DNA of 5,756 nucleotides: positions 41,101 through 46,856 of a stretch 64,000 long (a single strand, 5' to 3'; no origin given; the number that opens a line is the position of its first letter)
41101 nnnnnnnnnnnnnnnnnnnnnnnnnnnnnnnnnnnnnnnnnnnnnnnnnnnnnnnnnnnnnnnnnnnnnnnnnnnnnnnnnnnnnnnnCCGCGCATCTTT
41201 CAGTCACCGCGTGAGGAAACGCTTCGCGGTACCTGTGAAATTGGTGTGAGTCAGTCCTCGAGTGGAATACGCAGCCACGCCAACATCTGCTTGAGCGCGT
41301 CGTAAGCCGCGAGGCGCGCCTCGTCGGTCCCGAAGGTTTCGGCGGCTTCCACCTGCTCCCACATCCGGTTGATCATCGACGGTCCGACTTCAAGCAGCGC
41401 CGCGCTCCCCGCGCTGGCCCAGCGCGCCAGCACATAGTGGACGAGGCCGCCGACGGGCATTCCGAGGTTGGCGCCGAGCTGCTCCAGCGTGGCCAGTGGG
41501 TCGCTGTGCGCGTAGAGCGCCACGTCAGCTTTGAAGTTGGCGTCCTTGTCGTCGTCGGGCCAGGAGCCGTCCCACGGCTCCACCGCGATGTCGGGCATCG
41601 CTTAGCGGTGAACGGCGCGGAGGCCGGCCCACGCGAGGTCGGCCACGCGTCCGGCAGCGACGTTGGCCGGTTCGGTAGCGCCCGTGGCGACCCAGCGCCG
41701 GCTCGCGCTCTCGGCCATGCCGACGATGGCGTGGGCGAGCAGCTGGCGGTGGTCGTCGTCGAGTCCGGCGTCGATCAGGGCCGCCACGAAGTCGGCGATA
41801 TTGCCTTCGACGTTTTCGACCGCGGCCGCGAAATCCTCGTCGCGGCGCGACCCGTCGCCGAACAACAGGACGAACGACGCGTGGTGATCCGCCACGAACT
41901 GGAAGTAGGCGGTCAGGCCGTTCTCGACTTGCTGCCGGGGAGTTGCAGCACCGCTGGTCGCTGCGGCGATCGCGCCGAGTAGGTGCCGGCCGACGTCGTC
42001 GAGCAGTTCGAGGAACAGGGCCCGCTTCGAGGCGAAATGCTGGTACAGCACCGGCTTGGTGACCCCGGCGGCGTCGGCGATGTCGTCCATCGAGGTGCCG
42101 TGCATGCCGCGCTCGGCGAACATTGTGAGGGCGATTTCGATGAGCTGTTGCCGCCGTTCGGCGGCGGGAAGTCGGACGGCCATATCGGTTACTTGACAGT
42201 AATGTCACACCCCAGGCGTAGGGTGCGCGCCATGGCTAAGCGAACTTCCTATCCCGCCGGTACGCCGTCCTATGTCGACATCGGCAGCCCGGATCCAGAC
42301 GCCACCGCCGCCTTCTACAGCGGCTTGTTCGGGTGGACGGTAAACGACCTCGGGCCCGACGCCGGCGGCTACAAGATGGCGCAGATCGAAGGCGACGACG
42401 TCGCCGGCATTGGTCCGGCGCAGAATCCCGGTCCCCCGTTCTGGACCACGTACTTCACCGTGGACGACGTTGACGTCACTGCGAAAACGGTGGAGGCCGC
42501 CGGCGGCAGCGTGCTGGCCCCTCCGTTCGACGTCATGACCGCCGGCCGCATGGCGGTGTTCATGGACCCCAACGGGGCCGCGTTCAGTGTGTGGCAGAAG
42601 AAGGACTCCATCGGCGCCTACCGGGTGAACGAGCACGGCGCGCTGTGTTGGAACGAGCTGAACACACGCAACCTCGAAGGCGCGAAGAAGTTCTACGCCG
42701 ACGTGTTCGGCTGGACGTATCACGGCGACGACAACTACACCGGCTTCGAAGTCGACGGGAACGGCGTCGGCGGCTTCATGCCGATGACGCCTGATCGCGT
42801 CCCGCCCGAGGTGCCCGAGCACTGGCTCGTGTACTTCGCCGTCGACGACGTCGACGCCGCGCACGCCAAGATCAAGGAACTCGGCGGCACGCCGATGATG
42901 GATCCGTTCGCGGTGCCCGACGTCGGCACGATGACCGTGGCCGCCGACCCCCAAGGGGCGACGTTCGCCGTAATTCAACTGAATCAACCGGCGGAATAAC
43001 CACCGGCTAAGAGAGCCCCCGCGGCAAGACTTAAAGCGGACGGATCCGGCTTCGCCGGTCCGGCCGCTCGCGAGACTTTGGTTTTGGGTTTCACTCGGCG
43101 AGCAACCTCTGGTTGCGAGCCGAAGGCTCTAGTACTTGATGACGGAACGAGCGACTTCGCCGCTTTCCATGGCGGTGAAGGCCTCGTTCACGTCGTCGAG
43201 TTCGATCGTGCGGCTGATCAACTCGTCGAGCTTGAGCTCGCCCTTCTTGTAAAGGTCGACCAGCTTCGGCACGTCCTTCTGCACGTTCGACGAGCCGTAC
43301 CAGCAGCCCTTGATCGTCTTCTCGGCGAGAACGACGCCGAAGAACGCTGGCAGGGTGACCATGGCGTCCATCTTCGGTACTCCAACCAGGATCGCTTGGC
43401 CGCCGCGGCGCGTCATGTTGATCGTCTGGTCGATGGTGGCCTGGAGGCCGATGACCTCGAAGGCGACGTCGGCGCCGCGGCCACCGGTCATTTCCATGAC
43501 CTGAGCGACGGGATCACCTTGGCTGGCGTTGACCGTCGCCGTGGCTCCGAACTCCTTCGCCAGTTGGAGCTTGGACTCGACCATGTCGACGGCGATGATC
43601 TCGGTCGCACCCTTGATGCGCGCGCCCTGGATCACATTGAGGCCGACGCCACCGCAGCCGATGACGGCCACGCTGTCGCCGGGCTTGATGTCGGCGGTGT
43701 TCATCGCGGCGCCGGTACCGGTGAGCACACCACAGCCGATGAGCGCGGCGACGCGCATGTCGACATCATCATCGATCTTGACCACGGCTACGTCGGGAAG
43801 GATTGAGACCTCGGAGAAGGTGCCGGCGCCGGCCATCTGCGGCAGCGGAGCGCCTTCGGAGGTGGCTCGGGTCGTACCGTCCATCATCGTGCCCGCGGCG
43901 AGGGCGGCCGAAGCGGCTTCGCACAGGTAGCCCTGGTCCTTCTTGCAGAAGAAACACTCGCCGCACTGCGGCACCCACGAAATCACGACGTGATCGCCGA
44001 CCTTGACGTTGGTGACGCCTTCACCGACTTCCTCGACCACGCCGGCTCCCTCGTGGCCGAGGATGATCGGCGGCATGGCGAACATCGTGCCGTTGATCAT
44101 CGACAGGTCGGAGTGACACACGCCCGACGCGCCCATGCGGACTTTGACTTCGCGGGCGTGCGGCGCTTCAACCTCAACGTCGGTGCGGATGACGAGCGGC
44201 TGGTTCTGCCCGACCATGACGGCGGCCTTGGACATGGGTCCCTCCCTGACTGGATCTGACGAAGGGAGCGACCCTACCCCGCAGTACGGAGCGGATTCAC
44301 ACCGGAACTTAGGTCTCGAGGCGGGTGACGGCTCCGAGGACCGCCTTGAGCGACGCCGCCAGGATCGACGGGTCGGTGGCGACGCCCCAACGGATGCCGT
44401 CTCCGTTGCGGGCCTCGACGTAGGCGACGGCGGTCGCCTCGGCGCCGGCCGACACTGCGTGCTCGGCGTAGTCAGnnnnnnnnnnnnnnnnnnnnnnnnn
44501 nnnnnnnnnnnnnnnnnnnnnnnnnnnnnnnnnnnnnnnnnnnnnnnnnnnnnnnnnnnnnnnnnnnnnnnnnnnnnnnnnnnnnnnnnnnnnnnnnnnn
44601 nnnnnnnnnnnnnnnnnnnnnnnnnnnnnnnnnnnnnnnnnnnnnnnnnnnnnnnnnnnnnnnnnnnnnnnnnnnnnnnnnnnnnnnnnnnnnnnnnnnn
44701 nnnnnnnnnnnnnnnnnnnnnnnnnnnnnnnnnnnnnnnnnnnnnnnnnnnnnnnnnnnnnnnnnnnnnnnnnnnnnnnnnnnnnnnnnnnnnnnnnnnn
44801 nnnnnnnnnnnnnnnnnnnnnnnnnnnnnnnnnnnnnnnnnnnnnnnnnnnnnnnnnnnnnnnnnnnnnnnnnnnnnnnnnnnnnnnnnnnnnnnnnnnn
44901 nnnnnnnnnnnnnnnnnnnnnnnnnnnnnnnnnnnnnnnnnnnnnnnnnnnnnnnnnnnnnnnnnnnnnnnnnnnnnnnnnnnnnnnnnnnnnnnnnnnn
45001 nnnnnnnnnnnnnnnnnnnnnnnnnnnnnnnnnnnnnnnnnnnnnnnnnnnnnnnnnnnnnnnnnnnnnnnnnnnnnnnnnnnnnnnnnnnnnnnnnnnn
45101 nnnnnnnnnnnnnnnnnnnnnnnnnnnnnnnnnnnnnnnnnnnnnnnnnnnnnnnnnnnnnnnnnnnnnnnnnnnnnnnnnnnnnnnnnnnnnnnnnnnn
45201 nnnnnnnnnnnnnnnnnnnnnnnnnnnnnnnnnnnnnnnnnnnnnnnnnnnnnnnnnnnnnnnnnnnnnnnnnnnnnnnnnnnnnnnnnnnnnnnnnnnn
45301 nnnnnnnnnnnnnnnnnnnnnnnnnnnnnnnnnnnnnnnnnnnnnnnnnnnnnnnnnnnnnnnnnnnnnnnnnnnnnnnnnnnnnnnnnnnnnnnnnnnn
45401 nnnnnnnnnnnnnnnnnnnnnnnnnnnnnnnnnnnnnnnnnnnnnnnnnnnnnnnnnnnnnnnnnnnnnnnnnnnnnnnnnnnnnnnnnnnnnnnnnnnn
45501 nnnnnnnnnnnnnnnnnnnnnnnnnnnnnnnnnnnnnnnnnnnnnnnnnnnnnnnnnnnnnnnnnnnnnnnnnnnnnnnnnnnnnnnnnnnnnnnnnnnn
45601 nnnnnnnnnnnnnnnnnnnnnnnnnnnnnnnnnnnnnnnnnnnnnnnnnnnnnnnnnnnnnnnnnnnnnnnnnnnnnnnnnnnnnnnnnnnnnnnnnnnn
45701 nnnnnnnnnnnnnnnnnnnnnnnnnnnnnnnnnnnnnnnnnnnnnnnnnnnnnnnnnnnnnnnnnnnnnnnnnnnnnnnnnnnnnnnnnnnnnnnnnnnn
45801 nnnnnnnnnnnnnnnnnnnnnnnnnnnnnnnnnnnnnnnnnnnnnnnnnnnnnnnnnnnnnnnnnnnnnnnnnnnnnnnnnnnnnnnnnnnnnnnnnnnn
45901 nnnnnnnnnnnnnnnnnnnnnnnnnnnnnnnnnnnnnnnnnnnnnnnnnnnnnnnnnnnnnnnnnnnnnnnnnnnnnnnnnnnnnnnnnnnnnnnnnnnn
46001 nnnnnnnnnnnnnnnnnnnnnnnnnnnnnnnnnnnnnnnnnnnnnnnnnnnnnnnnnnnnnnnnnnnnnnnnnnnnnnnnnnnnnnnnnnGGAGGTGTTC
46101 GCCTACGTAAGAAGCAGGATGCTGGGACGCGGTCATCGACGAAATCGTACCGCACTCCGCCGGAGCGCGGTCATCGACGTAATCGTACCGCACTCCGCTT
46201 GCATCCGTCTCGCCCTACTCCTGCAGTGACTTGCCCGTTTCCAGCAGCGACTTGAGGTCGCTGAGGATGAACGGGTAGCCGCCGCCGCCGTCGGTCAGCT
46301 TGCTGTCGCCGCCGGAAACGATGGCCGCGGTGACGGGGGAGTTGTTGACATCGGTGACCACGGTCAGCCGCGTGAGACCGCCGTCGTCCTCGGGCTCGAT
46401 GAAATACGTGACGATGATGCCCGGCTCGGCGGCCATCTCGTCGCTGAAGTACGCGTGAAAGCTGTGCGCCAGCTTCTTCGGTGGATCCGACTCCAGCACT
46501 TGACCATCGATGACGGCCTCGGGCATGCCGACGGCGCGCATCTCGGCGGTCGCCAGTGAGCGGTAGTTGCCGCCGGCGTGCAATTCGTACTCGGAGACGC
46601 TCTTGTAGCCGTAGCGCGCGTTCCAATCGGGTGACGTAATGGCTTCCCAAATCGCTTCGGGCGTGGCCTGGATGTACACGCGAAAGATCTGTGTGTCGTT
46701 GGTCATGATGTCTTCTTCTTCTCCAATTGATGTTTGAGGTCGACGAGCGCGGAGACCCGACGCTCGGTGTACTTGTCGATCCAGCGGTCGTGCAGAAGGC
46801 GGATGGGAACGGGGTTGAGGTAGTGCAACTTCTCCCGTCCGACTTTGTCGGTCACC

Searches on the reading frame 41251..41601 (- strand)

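Call 35: search_protein_families(library=pfam, proteins=[window:41251-41601:-], max_evalue=0.0001)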
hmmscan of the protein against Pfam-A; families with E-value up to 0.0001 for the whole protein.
window:41251-41601:- (116 aa): 1 family
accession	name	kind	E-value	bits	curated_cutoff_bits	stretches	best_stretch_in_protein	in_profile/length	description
PF19492.4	DUF6027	-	4.1e-48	163.5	25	1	5-116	16-127/134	Family of unknown function (DUF6027)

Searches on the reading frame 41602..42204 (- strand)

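Call 35: search_protein_families(library=pfam, proteins=[window:41602-42204:-], max_evalue=0.0001)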
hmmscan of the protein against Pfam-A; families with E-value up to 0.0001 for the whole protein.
window:41602-42204:- (200 aa): 3 families
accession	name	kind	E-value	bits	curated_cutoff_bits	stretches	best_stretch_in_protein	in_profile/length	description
PF00440.29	TetR_N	-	1.6e-18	66.6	24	1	21-67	1-47/47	Bacterial regulatory proteins, tetR family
PF21943.1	TetR_C_46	-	2.9e-13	50.4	27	1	89-193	1-108/109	Tetracyclin repressor-like, C-terminal domain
PF17932.6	TetR_C_24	-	2.8e-05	24.8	26.4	1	87-194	2-113/114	Tetracyclin repressor-like, C-terminal domain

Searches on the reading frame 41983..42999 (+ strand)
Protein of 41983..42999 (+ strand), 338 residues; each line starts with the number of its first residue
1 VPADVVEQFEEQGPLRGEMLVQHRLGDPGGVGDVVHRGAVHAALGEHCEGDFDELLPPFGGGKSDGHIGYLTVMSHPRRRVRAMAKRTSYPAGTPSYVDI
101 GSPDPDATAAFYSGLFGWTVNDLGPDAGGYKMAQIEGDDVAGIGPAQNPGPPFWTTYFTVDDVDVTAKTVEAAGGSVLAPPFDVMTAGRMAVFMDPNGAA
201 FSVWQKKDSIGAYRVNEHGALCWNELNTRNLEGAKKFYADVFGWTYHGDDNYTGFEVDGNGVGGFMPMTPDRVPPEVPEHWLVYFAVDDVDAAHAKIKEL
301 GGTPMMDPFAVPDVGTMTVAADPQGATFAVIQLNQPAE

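Call 36: search_protein_families(library=pfam, proteins=[window:41983-42999:+], max_evalue=0.001)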
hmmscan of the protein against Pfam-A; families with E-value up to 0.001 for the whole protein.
window:41983-42999:+ (338 aa): 4 families
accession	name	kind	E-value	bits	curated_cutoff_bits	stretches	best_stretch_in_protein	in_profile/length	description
PF00903.31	Glyoxalase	-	3.6e-25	89.1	20.6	2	226-329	7-120/121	Glyoxalase/Bleomycin resistance protein/Dioxygenase superfamily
PF18029.7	Glyoxalase_6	-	1.5e-20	74.2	23.6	2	227-331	5-106/106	Glyoxalase-like domain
PF22677.2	Ble-like_N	-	2.5e-07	30.8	24.5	0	228-257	9-40/41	Bleomycin resistance protein-like N-terminal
PF13669.12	Glyoxalase_4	-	9.4e-05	23.1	27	0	136-191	51-107/109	Glyoxalase/Bleomycin resistance protein/Dioxygenase superfamily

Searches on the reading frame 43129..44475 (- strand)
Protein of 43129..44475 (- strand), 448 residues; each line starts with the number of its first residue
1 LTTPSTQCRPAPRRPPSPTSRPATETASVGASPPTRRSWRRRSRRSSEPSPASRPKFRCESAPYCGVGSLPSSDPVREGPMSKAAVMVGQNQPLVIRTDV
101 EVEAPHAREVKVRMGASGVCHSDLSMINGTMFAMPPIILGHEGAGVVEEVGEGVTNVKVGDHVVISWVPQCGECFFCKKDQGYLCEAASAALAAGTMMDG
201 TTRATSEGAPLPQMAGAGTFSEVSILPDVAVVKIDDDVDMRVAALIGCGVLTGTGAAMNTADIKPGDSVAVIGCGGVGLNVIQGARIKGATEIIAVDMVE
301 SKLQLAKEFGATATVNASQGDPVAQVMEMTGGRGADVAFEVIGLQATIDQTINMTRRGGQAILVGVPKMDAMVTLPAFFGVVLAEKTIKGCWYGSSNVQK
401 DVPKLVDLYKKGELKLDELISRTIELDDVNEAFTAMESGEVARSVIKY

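Call 36: search_protein_families(library=pfam, proteins=[window:43129-44475:-], max_evalue=0.001)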
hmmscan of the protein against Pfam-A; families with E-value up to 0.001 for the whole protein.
window:43129-44475:- (448 aa): 4 families
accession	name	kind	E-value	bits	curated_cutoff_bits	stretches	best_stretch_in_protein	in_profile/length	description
PF00107.32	ADH_zinc_N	-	6.2e-33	113.9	31.8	1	276-409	1-127/129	Zinc-binding dehydrogenase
PF08240.17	ADH_N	-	8.4e-25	87.5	23.5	1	107-236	2-104/104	Alcohol dehydrogenase GroES-like domain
PF13602.12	ADH_zinc_N_2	-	2.2e-09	38.8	27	1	310-441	2-128/134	Zinc-binding dehydrogenase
PF16912.11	Glu_dehyd_C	-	8.9e-07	29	34.9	1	261-437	27-202/211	Glucose dehydrogenase C-terminus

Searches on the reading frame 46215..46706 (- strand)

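Call 36: search_protein_families(library=pfam, proteins=[window:46215-46706:-], max_evalue=0.001)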
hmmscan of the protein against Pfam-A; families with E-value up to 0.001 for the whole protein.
window:46215-46706:- (163 aa): 2 families
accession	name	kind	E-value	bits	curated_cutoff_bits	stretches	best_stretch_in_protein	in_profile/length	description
PF08327.17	AHSA1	-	3.4e-10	40.7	22.1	1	14-123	2-99/125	Activator of Hsp90 ATPase homolog 1-like protein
PF10604.15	Polyketide_cyc2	-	3.7e-06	27.7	27.4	1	10-120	8-110/142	Polyketide cyclase / dehydrase and lipid transport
